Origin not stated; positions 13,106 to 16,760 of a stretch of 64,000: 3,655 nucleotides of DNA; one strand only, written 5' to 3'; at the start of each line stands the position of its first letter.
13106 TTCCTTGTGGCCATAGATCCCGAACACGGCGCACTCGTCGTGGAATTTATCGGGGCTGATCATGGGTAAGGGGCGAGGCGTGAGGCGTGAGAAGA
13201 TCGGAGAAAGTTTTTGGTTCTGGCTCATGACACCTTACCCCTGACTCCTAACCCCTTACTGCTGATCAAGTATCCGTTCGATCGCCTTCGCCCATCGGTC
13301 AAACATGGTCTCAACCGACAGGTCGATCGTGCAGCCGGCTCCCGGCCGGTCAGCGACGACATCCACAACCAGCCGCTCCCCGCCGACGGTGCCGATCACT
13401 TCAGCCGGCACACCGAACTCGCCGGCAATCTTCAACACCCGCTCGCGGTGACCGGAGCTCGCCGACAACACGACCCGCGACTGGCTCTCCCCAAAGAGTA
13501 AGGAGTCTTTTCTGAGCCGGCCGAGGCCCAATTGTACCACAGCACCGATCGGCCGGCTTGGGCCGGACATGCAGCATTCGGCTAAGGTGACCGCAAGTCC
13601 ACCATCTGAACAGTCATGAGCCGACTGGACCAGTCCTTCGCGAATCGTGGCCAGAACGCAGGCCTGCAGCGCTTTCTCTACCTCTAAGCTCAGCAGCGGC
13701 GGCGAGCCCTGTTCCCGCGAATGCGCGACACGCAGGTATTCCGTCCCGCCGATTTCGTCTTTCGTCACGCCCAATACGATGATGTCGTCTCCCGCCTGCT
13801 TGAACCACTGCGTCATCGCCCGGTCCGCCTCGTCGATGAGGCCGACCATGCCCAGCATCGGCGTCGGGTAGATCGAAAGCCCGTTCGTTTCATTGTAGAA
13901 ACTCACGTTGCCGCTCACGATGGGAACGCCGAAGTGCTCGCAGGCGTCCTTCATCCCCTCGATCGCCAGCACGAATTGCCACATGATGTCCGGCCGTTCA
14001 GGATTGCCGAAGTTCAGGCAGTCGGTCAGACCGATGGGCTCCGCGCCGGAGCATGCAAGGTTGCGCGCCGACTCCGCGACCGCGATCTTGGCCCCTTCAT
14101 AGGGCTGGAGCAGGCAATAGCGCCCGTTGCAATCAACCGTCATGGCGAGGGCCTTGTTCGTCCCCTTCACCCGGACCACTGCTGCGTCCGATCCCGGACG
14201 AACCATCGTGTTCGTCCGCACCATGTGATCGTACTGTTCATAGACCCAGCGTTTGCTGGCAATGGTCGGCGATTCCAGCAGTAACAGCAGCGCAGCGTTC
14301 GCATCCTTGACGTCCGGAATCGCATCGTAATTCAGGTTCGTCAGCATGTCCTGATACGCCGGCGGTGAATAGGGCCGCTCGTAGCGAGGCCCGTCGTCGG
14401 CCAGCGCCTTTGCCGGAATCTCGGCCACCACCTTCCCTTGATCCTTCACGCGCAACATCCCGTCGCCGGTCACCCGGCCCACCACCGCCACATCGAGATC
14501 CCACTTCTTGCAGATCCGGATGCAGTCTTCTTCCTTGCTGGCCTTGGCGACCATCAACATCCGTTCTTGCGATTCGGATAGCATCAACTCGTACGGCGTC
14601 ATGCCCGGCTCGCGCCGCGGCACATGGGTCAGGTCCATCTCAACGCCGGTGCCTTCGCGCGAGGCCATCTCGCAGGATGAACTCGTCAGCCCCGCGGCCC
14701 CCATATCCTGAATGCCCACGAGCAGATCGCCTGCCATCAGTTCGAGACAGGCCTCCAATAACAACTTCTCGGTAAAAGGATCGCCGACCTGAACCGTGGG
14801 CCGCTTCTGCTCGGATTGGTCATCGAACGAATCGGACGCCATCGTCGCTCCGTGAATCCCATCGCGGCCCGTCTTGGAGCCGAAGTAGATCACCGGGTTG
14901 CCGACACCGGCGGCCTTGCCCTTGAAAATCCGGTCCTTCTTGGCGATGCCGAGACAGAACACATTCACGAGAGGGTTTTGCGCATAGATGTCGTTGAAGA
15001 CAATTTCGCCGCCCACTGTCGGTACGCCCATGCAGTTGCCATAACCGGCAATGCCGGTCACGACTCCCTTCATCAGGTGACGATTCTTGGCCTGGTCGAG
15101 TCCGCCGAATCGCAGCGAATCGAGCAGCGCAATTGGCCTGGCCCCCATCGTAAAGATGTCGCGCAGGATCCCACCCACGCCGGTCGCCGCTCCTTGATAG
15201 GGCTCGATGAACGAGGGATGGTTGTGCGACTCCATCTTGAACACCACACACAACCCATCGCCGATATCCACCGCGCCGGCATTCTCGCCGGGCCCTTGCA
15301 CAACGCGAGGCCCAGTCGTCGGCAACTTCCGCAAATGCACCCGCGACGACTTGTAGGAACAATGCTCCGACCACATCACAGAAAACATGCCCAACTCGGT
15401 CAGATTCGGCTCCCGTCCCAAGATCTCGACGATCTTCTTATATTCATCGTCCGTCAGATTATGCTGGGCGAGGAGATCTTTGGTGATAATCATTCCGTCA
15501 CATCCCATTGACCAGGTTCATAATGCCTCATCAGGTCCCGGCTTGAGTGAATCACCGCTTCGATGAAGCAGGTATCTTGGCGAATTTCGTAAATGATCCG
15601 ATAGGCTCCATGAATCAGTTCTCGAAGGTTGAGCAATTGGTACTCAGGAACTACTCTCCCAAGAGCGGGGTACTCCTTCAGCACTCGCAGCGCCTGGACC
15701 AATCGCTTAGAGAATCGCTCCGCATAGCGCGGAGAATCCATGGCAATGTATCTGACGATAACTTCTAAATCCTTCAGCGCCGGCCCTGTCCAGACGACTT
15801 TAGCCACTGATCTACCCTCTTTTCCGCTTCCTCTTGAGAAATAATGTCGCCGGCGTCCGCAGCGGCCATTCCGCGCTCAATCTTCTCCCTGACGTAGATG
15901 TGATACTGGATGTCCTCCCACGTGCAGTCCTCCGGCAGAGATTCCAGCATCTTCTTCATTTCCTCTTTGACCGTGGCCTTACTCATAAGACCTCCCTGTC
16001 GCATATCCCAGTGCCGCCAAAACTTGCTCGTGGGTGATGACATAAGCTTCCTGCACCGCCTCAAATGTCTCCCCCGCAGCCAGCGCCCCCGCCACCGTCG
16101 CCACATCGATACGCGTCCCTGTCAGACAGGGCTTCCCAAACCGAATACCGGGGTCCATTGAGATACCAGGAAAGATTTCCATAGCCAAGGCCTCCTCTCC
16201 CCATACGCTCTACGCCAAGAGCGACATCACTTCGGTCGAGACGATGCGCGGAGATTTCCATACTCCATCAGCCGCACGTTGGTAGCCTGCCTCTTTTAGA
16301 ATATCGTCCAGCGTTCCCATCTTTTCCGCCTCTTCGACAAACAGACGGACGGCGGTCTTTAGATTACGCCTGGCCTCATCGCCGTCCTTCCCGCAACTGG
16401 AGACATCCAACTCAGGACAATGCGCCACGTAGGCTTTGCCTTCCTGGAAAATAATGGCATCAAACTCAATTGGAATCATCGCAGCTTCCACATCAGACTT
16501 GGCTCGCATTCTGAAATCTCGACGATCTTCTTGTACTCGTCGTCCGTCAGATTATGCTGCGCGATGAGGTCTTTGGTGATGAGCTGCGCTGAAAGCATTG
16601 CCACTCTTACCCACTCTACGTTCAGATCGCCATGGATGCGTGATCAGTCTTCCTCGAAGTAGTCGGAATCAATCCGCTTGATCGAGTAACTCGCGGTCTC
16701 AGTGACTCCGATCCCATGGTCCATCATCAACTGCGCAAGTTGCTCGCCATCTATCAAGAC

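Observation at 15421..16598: Toxin-antitoxin cassette spliced into codon ~25 of purL, flanked by a diverged 73-nt duplication and ATGA-coupled at both junctions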

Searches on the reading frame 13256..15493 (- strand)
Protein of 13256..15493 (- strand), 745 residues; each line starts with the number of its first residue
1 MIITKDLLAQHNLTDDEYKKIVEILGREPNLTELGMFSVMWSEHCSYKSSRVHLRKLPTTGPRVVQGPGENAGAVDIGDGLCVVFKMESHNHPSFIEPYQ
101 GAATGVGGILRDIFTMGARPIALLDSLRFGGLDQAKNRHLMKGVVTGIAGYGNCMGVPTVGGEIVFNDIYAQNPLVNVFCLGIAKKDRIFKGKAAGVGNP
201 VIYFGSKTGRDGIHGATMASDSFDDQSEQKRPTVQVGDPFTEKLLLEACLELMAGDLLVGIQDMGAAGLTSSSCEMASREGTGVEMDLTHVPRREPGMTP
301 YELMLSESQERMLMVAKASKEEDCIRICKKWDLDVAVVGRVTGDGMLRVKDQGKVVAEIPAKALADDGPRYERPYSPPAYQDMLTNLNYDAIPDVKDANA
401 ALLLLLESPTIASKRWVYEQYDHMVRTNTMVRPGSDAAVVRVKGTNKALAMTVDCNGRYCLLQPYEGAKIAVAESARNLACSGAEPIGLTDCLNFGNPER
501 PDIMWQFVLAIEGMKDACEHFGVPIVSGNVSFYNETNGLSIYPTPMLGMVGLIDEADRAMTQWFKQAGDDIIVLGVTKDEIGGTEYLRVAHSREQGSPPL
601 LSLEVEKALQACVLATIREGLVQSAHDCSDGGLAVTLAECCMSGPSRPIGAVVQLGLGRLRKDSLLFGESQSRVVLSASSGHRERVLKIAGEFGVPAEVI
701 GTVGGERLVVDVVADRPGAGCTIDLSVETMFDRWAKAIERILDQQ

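Call 5: search_protein_families(library=pfam, proteins=[window:13256-15493:-], max_evalue=0.01)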
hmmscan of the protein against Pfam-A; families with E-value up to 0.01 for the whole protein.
window:13256-15493:- (745 aa): 3 families
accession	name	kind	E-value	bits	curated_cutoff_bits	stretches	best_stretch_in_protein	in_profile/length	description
PF00586.29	AIRS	-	9.7e-60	200.3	24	2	434-553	1-112/112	AIR synthase related protein, N-terminal domain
PF02769.27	AIRS_C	-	1.4e-57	194.7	23.1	2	197-350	2-154/156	AIR synthase related protein, C-terminal domain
PF18072.6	FGAR-AT_linker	-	3.5e-17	63.1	26.6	1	10-48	9-50/50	Formylglycinamide ribonucleotide amidotransferase linker domain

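Call 7: find_related_loci(query=window:13256-15493:-, collection=genome_contigs, flank=7000)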
Query window:13256-15493:- (745 aa) in genome_contigs; peptide patterns used: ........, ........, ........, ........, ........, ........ (x = any residue, [..] = any of these).
600 stretches matched a pattern (row limit reached: there are more); 600 encode a relative of the query (tblastn E <= 1e-3); the best 80 are kept; 80 distinct loci.
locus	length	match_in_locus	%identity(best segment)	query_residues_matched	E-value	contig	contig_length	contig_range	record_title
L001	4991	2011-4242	84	1-744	0e+0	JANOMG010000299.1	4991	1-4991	MAG: Nitrospira sp. isolate VAR_45_metabat_136 VAR_45_k141_293336, whole genome shotgun sequence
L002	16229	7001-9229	84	2-744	0e+0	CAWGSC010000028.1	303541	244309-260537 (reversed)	MAG: uncultured Nitrospiraceae bacterium isolate MFD06298.bin.2.114 genome assembly, contig: contig_8127, whole genome s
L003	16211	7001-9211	83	3-740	0e+0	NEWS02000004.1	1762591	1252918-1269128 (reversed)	MAG: Nitrospira sp. CG24B Nitrospira_sp_RSF15_CG24_B_4, whole genome shotgun sequence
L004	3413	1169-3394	83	3-745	0e+0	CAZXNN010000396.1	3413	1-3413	MAG TPA_asm: uncultured Nitrospira sp. isolate SRP173033_co1_191 genome assembly, contig: NODE_85470_length_3413_cov_6.0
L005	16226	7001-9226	81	2-744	0e+0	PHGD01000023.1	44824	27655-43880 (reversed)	MAG: Nitrospira sp. LK70 C_2_scaffold_1927, whole genome shotgun sequence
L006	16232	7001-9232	80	1-744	0e+0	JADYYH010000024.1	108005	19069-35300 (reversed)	MAG: Nitrospira sp. isolate SJ521 c_000000178774, whole genome shotgun sequence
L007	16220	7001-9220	81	3-742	0e+0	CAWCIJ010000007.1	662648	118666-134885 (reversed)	MAG: uncultured Nitrospiraceae bacterium isolate MFD00962.bin.1.147 genome assembly, contig: contig_163514, whole genome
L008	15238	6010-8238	78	2-744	0e+0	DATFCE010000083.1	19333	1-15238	MAG TPA_asm: Nitrospiraceae bacterium isolate SMAG_U8546 k141_2117870, whole genome shotgun sequence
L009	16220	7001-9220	69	3-742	0e+0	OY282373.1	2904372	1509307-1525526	MAG: uncultured Nitrospirales bacterium genome assembly, chromosome: 1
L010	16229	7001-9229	66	1-742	0e+0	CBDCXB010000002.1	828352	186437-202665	MAG: Nitrospirales bacterium isolate 206c7ddb-050e-4d04-8743-5e90aa084e2f genome assembly, contig: contig_2, whole genom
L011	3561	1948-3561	91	2-709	0e+0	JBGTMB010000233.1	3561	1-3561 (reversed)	MAG: Nitrospiraceae bacterium isolate JTS-RE351 k141_10695970, whole genome shotgun sequence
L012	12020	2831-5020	62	3-742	0e+0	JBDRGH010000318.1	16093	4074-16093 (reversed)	MAG: Pseudomonadota bacterium isolate MEGAHIT-group-1.416 k141_421127, whole genome shotgun sequence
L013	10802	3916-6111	61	3-744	0e+0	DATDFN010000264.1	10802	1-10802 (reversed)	MAG TPA_asm: Candidatus Binatia bacterium isolate SMAG_U227 k141_1208419, whole genome shotgun sequence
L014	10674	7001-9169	62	3-735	0e+0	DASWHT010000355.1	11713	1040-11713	MAG TPA_asm: Candidatus Binatia bacterium isolate SMAG_U2849 k141_203274, whole genome shotgun sequence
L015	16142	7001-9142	63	3-717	0e+0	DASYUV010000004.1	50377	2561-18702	MAG TPA_asm: Candidatus Binatia bacterium isolate SMAG_U4604 k141_1074304, whole genome shotgun sequence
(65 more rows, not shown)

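Call 58: search_protein_families(library=ncbifam, proteins=[L011:1276-1500:+, L011:1497-1781:+, L001:576-863:+, L001:860-1225:+], max_evalue=0.1)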
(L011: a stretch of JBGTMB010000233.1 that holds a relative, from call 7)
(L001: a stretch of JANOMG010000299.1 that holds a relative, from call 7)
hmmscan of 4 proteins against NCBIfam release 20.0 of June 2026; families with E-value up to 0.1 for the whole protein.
L011:1276-1500:+ (74 aa): 0 families

L011:1497-1781:+ (94 aa): 1 family
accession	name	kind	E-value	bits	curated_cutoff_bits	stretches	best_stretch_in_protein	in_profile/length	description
TIGR02385.1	RelE_StbE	subfamily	4.8e-07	30.2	27.9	1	3-87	2-84/88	type II toxin-antitoxin system mRNA interferase toxin, RelE/StbE family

L001:576-863:+ (95 aa): 3 families
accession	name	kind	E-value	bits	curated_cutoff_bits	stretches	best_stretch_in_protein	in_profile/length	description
NF047752.1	MntA_antitoxin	equivalog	1.6e-14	53.6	60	1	21-95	6-80/106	type VII toxin-antitoxin system MntA family adenylyltransferase antitoxin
NF010309.0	PRK13746.1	subfamily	0.0068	15.8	193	1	20-52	26-58/263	aminoglycoside adenylyltransferase family protein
NF012157.0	ANT_3pp_I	equivalog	0.039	13.2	375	1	20-53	20-53/256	AadA family aminoglycoside 3''-O-nucleotidyltransferase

L001:860-1225:+ (121 aa): 0 families

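Call 59: search_protein_families(library=pfam, proteins=[L011:1276-1500:+, L011:1497-1781:+, L001:576-863:+, L001:860-1225:+, L011:1778-1933:+], max_evalue=1)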
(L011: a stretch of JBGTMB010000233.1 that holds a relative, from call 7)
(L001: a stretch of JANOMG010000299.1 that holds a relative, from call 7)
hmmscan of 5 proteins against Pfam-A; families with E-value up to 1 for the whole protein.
L011:1276-1500:+ (74 aa): 0 families

L011:1497-1781:+ (94 aa): 1 family
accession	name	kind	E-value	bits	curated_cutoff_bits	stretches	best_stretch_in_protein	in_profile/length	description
PF05016.21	ParE_toxin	-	1.9e-15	57.7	23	1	3-90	1-88/89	ParE toxin of type II toxin-antitoxin system, parDE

L001:576-863:+ (95 aa): 6 families
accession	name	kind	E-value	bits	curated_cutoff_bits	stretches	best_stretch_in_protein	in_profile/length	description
PF01909.29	NTP_transf_2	-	1.9e-14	54.2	21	1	18-90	10-88/93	Nucleotidyltransferase domain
PF18765.7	Polbeta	-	1.3e-12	48.2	26.9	1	13-94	3-86/93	Polymerase beta, Nucleotidyltransferase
PF22600.2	MTPAP-like_central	-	0.00035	21.1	27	1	21-52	38-68/139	Poly(A) RNA polymerase, mitochondrial-like, central palm domain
PF10620.15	MdcG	-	0.003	17.9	26.5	1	7-76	14-89/121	Phosphoribosyl-dephospho-CoA transferase MdcG C-terminal domain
PF16553.11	PUFD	-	0.15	12.6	29.5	1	49-77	85-113/114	BCORL-PCGF1-binding domain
PF06527.16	TniQ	-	0.24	12.4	27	1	11-88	14-81/142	TniQ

L001:860-1225:+ (121 aa): 0 families

L011:1778-1933:+ (51 aa): 0 families

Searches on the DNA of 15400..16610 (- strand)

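Call 88: search_dna_similar(query=window:15400-16610:-, collection=plasmids, mode=distant, max_rows=8)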
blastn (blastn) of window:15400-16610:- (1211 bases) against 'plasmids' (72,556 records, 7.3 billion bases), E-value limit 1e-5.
No match.

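Call 89: search_dna_similar(query=window:15400-16610:-, collection=phages, mode=distant, max_rows=8)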
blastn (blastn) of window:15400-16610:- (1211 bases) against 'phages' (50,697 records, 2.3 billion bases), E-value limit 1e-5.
No match.
